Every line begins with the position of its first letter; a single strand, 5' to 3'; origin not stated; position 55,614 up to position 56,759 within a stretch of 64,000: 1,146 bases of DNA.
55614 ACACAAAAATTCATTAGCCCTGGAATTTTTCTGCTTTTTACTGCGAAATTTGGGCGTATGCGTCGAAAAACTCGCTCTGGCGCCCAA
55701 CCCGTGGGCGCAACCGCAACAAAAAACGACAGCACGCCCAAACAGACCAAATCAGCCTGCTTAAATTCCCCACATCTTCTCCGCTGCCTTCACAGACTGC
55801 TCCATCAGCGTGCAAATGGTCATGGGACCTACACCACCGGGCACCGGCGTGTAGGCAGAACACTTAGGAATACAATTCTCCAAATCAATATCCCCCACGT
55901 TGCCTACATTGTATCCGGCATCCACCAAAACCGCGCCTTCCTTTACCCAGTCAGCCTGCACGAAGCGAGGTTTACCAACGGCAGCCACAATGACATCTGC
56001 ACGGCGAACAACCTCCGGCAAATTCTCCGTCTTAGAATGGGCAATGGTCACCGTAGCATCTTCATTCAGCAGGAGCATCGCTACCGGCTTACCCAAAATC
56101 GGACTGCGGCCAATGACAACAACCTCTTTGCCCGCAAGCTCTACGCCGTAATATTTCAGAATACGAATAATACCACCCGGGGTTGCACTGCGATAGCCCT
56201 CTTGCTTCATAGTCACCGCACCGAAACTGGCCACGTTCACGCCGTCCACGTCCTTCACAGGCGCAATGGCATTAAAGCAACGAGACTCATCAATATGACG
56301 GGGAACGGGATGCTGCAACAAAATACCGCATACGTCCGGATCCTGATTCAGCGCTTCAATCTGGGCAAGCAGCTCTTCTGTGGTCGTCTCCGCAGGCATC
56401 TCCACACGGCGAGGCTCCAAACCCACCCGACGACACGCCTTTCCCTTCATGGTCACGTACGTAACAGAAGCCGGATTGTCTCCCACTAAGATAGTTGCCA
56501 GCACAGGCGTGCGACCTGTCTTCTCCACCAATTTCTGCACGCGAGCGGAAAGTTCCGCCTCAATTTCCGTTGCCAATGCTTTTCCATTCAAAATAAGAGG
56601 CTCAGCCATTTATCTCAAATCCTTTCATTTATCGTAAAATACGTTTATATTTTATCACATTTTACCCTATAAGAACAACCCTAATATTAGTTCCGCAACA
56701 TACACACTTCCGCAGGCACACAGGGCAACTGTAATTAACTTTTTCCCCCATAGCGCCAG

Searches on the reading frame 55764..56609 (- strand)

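Call 49: search_protein_families(library=pfam, proteins=[window:55764-56609:-], max_evalue=0.001)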
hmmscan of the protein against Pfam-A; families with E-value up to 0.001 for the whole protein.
window:55764-56609:- (282 aa): 2 families
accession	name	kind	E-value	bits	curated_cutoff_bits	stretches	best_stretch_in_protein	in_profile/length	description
PF02882.25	THF_DHG_CYH_C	-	2e-57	193.5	27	1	128-278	4-158/160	Tetrahydrofolate dehydrogenase/cyclohydrolase, NAD(P)-binding domain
PF00763.28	THF_DHG_CYH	-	6.1e-40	136.5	32.8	1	7-122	1-115/115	Tetrahydrofolate dehydrogenase/cyclohydrolase, catalytic domain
